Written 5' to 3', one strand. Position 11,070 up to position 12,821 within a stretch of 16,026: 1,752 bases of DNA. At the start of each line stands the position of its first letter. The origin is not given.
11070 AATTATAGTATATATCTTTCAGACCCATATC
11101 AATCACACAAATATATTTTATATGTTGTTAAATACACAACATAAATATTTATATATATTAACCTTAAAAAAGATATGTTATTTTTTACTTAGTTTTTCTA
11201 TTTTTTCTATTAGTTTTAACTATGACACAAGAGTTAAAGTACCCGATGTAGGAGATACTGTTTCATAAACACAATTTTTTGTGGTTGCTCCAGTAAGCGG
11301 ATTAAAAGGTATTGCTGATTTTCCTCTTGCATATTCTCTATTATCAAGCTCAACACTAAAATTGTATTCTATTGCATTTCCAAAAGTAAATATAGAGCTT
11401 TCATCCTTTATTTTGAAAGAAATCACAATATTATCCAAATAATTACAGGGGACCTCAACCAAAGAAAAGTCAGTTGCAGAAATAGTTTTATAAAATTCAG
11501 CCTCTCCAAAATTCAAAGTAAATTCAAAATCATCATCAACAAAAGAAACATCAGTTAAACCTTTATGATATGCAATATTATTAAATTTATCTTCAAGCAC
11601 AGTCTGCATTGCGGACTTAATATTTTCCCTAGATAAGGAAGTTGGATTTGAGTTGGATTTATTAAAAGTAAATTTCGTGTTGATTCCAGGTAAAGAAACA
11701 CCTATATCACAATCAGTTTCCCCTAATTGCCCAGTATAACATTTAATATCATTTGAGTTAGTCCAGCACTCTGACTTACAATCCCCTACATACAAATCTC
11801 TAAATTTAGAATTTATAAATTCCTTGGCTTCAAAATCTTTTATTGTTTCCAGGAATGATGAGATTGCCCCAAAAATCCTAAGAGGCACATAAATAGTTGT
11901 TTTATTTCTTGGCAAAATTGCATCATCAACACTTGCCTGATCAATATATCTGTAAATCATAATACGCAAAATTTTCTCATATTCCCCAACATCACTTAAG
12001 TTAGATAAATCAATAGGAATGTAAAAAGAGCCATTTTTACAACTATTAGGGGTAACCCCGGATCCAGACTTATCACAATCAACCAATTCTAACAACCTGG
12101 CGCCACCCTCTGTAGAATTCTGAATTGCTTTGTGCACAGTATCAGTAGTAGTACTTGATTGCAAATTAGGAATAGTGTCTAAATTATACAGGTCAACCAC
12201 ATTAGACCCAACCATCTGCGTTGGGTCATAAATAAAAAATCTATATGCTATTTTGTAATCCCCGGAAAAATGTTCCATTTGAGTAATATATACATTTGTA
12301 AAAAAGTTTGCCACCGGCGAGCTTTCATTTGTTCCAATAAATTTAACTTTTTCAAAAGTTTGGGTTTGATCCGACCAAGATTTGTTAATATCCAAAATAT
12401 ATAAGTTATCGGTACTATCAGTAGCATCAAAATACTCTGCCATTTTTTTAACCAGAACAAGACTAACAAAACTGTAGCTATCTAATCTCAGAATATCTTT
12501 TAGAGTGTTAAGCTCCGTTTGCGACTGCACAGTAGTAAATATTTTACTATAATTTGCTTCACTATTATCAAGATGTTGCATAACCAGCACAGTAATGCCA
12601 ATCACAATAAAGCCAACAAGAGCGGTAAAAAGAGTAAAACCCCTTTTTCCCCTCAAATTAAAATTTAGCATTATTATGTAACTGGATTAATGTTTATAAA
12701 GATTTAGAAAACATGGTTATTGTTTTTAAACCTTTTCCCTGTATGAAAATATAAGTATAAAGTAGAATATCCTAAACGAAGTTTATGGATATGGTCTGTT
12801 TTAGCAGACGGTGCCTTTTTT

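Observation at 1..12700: Pilin-like gene followed by two tandem paralogous giant signal-anchored proteins: candidate cell-surface attachment or envelope module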

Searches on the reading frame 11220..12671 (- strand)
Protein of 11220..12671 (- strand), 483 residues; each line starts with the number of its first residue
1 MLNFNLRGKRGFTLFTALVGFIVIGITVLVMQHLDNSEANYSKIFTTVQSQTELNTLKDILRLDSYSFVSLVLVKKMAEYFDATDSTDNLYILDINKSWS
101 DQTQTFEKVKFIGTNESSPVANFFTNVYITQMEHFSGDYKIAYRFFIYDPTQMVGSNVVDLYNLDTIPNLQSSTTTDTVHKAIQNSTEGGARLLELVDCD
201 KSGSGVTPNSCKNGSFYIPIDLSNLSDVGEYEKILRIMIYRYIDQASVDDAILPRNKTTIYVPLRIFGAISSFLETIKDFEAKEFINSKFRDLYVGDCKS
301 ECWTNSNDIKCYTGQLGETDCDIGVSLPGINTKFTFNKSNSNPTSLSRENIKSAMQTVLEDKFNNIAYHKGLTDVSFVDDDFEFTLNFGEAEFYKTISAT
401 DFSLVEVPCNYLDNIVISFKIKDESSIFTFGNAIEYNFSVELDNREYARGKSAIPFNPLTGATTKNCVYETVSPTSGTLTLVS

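Call 10: search_protein_families(library=pfam, proteins=[window:11220-12671:-], max_evalue=1)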
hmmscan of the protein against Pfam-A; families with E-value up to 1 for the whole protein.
window:11220-12671:- (483 aa): 0 families

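Call 11: search_protein_families(library=ncbifam, proteins=[window:11220-12671:-], max_evalue=1)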
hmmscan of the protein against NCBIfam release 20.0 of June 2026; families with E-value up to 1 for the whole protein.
window:11220-12671:- (483 aa): 3 families
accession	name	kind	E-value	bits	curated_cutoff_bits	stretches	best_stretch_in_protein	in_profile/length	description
NF008821.0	PRK11869.1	equivalog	0.048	12.5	438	1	332-410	122-201/286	2-oxoacid ferredoxin oxidoreductase subunit beta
TIGR03015.1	pepcterm_ATPase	hypoth_equivalog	0.14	11.6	324.5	1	2-114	35-148/269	XrtA/PEP-CTERM system-associated ATPase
TIGR01710.1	typeII_sec_gspG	equivalog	0.2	11.7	88.85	1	10-68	1-59/134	type II secretion system major pseudopilin GspG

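Call 13: find_homologous_proteins(query=window:11220-12671:-)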
Query window:11220-12671:- (483 aa): 15 proteins with E <= 0.001 among 8000 candidates.
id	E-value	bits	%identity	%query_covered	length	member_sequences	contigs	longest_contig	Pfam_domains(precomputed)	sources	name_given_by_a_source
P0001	0.0e+0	1071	100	100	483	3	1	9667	-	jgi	-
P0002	4.9e-137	476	53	94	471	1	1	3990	-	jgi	-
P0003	2.5e-119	417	46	93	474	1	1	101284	-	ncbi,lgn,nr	ncbi:MAG: hypothetical protein PHH82_02385 [Candidatus ainarchaeum sp.]|nr:hypothetical protein [Can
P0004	9.5e-119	415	47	93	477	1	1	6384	-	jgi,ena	-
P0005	3.3e-32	130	33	58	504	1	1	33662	-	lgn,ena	-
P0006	1.0e-25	109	30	55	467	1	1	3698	-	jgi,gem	-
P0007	5.3e-25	106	31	58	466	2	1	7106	-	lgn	-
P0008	1.4e-16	79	29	60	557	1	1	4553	-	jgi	jgi:hypothetical protein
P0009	1.7e-14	72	29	55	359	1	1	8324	-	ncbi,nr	ncbi:MAG: hypothetical protein NUV57_00290 [archaeon]|nr:hypothetical protein [archaeon]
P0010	3.8e-14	71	28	54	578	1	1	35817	-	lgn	-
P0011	5.9e-13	67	26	63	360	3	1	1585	-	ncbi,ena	-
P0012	1.3e-12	66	27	54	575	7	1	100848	-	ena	-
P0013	1.2e-11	62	26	57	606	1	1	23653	-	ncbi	ncbi:MAG: hypothetical protein ABIE23_04480 [archaeon]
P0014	1.4e-11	62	27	55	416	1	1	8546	-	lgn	-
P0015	2.4e-11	61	26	55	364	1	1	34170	-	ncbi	ncbi:MAG: hypothetical protein ABIH20_01265 [Candidatus Diapherotrites archaeon]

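Call 14: find_encoding_contigs(protein=P0003, flank=10000, max_places=3)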
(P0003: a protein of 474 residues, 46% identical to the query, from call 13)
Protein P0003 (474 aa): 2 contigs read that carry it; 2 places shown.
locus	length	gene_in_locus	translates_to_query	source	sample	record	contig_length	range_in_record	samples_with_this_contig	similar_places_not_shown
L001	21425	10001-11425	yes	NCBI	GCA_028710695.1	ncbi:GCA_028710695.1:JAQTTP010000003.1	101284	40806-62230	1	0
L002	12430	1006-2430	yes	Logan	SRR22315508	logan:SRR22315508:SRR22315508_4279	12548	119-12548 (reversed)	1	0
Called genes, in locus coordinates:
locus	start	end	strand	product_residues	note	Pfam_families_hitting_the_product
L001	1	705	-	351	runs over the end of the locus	PF02482:Ribosomal_S30AE (faint), PF00571:CBS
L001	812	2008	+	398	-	PF01136:Peptidase_U32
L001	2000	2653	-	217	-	PF00753:Lactamase_B, PF23023:Anti-Pycsar_Apyc1, PF19583:ODP (weak)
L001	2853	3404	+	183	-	PF04011:LemA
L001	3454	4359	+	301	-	PF01435:Peptidase_M48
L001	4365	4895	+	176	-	-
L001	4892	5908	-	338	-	PF02005:TRM, PF05175:MTS (weak), PF06325:PrmA, PF13649:Methyltransf_25 (weak)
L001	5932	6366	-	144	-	-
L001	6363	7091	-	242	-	PF00702:Hydrolase, PF13419:HAD_2, PF13242:Hydrolase_like (faint)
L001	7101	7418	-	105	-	PF00391:PEP-utilizers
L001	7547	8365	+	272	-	PF00702:Hydrolase, PF13419:HAD_2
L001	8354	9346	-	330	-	PF01636:APH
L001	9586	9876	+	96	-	-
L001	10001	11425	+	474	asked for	-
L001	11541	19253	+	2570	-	PF13620:CarboxypepD_reg (faint), PF17802:SpaA (faint)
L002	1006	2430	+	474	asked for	-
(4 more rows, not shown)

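Call 15: find_encoding_contigs(protein=P0005, flank=10000, max_places=3)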
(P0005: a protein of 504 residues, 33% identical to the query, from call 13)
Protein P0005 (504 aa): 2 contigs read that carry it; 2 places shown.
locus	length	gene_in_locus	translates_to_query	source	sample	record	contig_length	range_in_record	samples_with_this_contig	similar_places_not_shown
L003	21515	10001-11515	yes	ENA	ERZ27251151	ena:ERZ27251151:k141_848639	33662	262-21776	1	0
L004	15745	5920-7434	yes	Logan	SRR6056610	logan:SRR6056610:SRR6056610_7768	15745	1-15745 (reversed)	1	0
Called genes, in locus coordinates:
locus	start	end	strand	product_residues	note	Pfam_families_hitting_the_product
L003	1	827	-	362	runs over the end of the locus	?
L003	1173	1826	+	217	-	PF01569:PAP2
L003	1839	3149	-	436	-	PF00999:Na_H_Exchanger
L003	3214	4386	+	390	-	PF00149:Metallophos (weak)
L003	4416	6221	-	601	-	-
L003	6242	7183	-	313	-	-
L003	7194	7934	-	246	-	-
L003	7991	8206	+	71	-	PF03911:Sec61_beta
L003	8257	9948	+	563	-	-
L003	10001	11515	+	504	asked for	-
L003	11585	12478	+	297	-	PF02558:ApbA, PF08546:ApbA_C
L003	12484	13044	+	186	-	-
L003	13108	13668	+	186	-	PF00156:Pribosyltran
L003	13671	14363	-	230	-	PF11858:DUF3378, PF01351:RNase_HII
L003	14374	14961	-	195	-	-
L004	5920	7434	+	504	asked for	-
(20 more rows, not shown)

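Call 17: find_encoding_contigs(protein=P0012, flank=10000, max_places=2)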
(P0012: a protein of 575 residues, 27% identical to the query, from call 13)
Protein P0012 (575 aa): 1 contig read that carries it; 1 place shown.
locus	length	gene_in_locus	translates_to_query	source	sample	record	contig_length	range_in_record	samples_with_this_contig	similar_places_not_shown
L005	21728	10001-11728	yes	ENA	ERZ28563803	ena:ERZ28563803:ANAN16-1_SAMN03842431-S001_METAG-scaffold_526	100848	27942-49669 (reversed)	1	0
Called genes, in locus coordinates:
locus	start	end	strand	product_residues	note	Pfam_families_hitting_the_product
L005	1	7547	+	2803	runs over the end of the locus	PF13620:CarboxypepD_reg (weak)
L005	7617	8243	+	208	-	-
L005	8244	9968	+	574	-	-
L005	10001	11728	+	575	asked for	-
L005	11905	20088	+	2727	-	PF02369:Big_1 (faint), PF17789:MG4 (faint), PF24025:Ig_DR_A0283-like (faint), PF17210:SdrD_B (faint), PF11974:bMG3 (faint), PF13620:CarboxypepD_reg, PF17802:SpaA (weak), PF13473:Cupredoxin_1 (weak), +1 more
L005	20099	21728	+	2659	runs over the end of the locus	PF02369:Big_1 (faint), PF11974:bMG3 (faint), PF13620:CarboxypepD_reg, PF13715:CarbopepD_reg_2 (faint), PF17789:MG4 (faint), PF17802:SpaA (faint)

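Call 18: find_encoding_contigs(protein=P0010, flank=10000, max_places=2)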
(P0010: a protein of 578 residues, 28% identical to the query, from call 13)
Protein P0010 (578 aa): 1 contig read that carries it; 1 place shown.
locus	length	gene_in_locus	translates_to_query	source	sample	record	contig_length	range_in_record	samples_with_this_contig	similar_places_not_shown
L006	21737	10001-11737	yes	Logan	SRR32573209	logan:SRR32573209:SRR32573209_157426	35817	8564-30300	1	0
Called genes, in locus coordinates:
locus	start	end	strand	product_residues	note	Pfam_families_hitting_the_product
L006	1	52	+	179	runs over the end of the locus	PF08002:DUF1697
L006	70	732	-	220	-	-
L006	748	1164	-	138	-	-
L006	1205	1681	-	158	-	-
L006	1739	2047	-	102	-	-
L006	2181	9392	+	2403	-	PF13620:CarboxypepD_reg (faint)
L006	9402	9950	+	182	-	-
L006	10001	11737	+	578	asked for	-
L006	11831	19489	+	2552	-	PF02369:Big_1 (faint), PF13620:CarboxypepD_reg, PF17802:SpaA (faint), PF13620:CarboxypepD_reg (weak)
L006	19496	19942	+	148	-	-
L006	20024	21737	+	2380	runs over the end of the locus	PF13620:CarboxypepD_reg (faint)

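Call 21: search_solved_structures(query=window:11220-12671:-, max_evalue=10)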
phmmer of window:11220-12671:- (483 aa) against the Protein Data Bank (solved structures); distinct sequences matched with E-value up to 10: 0.

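Call 31: find_related_loci(query=A1, collection=genome_contigs, flank=10000)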
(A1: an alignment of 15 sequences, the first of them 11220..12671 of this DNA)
Query A1 (483 aa) in genome_contigs; peptide patterns used: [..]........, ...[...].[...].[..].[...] (x = any residue, [..] = any of these).
98 stretches matched a pattern; 80 encode a relative of the query (tblastn E <= 1e-3); 80 distinct loci.
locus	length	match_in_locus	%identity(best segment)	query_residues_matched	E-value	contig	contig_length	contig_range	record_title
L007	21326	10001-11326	46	1-447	4e-125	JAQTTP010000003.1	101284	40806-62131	MAG: Candidatus ainarchaeum sp. isolate STB_43 NODE_453_length_101284_cov_4.617159_Sandtown_B, whole genome shotgun sequ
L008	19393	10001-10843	34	10-284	4e-38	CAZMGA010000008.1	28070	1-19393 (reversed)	MAG TPA_asm: uncultured archaeon isolate SRP192927_co2_903 genome assembly, contig: NODE_2255_length_28070_cov_8.538997,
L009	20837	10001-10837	32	6-285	9e-38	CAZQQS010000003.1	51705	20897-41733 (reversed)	MAG TPA_asm: uncultured archaeon isolate SRP263991_co7_840 genome assembly, contig: NODE_637_length_51705_cov_7.779961,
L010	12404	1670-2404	27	9-271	5e-25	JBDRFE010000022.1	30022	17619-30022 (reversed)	MAG: archaeon isolate MEGAHIT-group-1.353 k141_7226641, whole genome shotgun sequence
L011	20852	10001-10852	26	4-302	3e-24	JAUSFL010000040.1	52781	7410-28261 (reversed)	MAG: Candidatus Iainarchaeum archaeon isolate E14_maxbin.308 E14_k141_861637, whole genome shotgun sequence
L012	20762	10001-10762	26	9-288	7e-23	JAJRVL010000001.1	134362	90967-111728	MAG: archaeon isolate Dive96_bin10.390 k141_727375, whole genome shotgun sequence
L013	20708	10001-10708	27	2-271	6e-23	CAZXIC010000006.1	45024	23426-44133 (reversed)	MAG TPA_asm: uncultured archaeon isolate SRP323688_co1_45 genome assembly, contig: NODE_1528_length_45024_cov_7.544041,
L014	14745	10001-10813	28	9-298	9e-23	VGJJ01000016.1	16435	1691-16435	MAG: Candidatus Iainarchaeum archaeon isolate M_DeepCast_50m_m2_156 M_DeepCast_50m_m2_156_Ga0194121_10006014, whole geno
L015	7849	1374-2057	30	10-271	9e-23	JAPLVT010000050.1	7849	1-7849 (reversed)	MAG: Candidatus Iainarchaeum archaeon isolate LacPavin_0920_SED5_MAG_51_8 LacPavin_0920_SED5_scaffold_3180374, whole gen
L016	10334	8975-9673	30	10-267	5e-22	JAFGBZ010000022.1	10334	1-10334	MAG: Candidatus Iainarchaeum archaeon isolate Zod_Metabat.1066 k87_2695559, whole genome shotgun sequence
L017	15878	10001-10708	27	6-271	6e-22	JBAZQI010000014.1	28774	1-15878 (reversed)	MAG: archaeon isolate SO_2017_SWC_5 scaffold_1392_c1_LP-4_2017, whole genome shotgun sequence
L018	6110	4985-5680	28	6-271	4e-22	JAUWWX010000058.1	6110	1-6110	MAG: archaeon isolate CSMAG_2669 CSMAG_2669_k127_2336045_length_6110_cov_12.0000, whole genome shotgun sequence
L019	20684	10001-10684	27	9-271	7e-22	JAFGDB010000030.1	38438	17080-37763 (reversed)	MAG: Candidatus Iainarchaeum archaeon isolate Zod_Metabat.1151 k87_3457932, whole genome shotgun sequence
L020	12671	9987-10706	27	6-271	6e-22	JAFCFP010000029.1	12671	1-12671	MAG: Candidatus Iainarchaeum archaeon isolate Meg22_1618_Bin_64 Meg22_1618_Bin_64_scaffold_7238, whole genome shotgun se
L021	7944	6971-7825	27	10-314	1e-21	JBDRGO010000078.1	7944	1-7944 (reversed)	MAG: Candidatus Iainarchaeum archaeon isolate MEGAHIT-group-1.438 k141_13987568, whole genome shotgun sequence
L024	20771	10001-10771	27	3-272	9e-21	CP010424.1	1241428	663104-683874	MAG: archaeon GW2011_AR10 chromosome, complete genome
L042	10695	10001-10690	26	10-271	1e-18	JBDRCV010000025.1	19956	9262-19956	MAG: archaeon isolate MEGAHIT-group-1.210 k141_1869169, whole genome shotgun sequence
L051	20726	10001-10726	27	6-272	5e-17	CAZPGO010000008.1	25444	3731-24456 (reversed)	MAG TPA_asm: uncultured archaeon isolate SRP067234_co1_315 genome assembly, contig: k99_163670, whole genome shotgun seq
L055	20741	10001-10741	26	9-272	8e-17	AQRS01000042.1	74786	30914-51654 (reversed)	Candidatus Iainarchaeum andersonii SCGC AAA011-E11 A11E11DRAFT_contig_1_0.2_C, whole genome shotgun sequence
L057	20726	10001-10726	26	10-271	3e-16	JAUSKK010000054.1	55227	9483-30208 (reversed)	MAG: Candidatus Iainarchaeum archaeon isolate E14_metabat.bin.47 E14_k141_226456, whole genome shotgun sequence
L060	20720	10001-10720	25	6-269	9e-16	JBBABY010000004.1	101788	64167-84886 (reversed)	MAG: archaeon isolate SO_2017_LW1_34 NODE_79_length_101788_cov_1.493355_LW64-88_2017, whole genome shotgun sequence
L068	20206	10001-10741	24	9-271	8e-15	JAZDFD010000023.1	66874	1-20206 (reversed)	MAG: Candidatus Iainarchaeum archaeon isolate MEGAHIT-group-0.184 k141_20784148, whole genome shotgun sequence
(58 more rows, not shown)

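Call 32: predict_structure(alignment_id=A1)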
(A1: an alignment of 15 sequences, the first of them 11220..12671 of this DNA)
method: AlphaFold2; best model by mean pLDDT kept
length: 483 residues; sequences in the alignment: 15
mean_pLDDT: 70.4   pTM: 0.64
mean pLDDT of the five models: 70.4, 69.5, 67.8, 66.0, 62.4
residues with pLDDT >= 90: 0; 70-90: 273; 50-70: 177; < 50: 33
segments of 3 or more residues with pLDDT < 50: 1-5, 7-9, 297-306, 453-461
pLDDT, mean of each block of 10 residues (from residue 1): 45 70 82 70 70 83 82 81 65 87 84 67 73 76 80 59 61 67 65 76 75 82 75 82 82 82 86 86 76 54 50 60 55 61 59 78 81 53 76 59 60 81 75 81 73 49 55 57 53
secondary structure, 60 per line:
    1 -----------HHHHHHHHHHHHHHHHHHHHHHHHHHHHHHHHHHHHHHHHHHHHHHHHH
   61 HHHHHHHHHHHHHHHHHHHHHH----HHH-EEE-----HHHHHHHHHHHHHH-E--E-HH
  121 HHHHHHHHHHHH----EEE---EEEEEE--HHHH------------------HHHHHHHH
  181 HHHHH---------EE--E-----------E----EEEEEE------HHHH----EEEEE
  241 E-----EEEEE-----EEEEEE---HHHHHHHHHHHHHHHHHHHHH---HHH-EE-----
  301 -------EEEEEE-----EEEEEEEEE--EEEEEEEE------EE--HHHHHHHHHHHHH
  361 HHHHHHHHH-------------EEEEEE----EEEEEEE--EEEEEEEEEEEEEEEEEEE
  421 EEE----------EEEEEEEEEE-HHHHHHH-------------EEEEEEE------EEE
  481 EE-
elements in order: H12-82 E91-93 H99-112 H119-132 E137-139 E143-148 H151-154 H173-185 E216-221 H228-231 E236-241 E247-251 E257-262 H266-286 E308-313 E319-327 E330-337 H348-369 E383-388 E393-399 E402-423 E434-443 H445-451 E465-471 E478-482

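Call 39: fold_search(model_id=the predicted structure, library=pdb)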
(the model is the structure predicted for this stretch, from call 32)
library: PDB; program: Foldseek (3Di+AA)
matches with E <= 10: 429; with E <= 0.001: 0
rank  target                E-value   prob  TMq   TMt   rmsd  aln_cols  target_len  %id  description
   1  7emf_N                2.8e-01  0.02  0.08  0.05  27.9       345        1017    9  Human Mediator (deletion of MED1-IDR) in a Tail-extended conformation (released 2021-05-05)
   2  9xps_7                3.3e-01  0.03  0.09  0.12  22.8       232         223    9  The neck structure of the Phage Phikz (released 2026-02-11)
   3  3qiu_B                4.4e-01  0.05  0.07  0.16  21.6       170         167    9  Crystal structure of the 226 TCR in complex with MCC/I-Ek (released 2011-04-27)
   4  3ako_A                4.9e-01  0.05  0.06  0.15  14.9       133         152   10  Crystal Structure of the Reassembled Venus (released 2011-08-03)
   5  3ako_C                5.2e-01  0.05  0.07  0.17  15.1       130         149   12  Crystal Structure of the Reassembled Venus (released 2011-08-03)
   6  6h01_B                6.2e-01  0.04  0.06  0.11  14.7       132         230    9  Crystal structure of a domain-swapped dark-state sfGFP containing the unnatural amino acid ortho-nitrobenzyl-tyrosine  (released 2019-04-24)
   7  8yun_G                6.5e-01  0.08  0.07  0.18   9.7        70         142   10  The crystal structure of HNBP001-HCP (released 2025-07-02)
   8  1nq9_L                6.9e-01  0.01  0.08  0.08  29.1       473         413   10  Crystal Structure of Antithrombin in the Pentasaccharide-Bound Intermediate State (released 2003-09-30)
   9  8yun_C                7.8e-01  0.08  0.07  0.18   9.7        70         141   10  The crystal structure of HNBP001-HCP (released 2025-07-02)
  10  8wo9_A                7.8e-01  0.02  0.07  0.11  27.3       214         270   13  Duck major histocompatibility complex class-1 02JD-IMFSNKMAR (released 2024-10-09)
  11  8ow1_PP               7.8e-01  0.02  0.08  0.13  23.0       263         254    9  Cryo-EM structure of the yeast Inner kinetochore bound to a CENP-A nucleosome. (released 2023-08-09)
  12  4eb1_L                8.7e-01  0.01  0.07  0.08  30.4       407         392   10  Hyperstable in-frame insertion variant of antithrombin (released 2012-07-18)
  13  3f65_H                9.2e-01  0.05  0.06  0.17  19.7       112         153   11  The F4 fimbrial chaperone FaeE does not self-cap its interactive surfaces (released 2009-05-19)
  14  7o1f_D                9.2e-01  0.02  0.07  0.11  35.0       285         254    8  PCNA from Chaetomium thermophilum in complex with PolD4 PIP peptide (released 2022-04-13)
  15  3evj_L                9.7e-01  0.01  0.08  0.09  29.1       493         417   10  Intermediate structure of antithrombin bound to the natural pentasaccharide (released 2008-10-21)
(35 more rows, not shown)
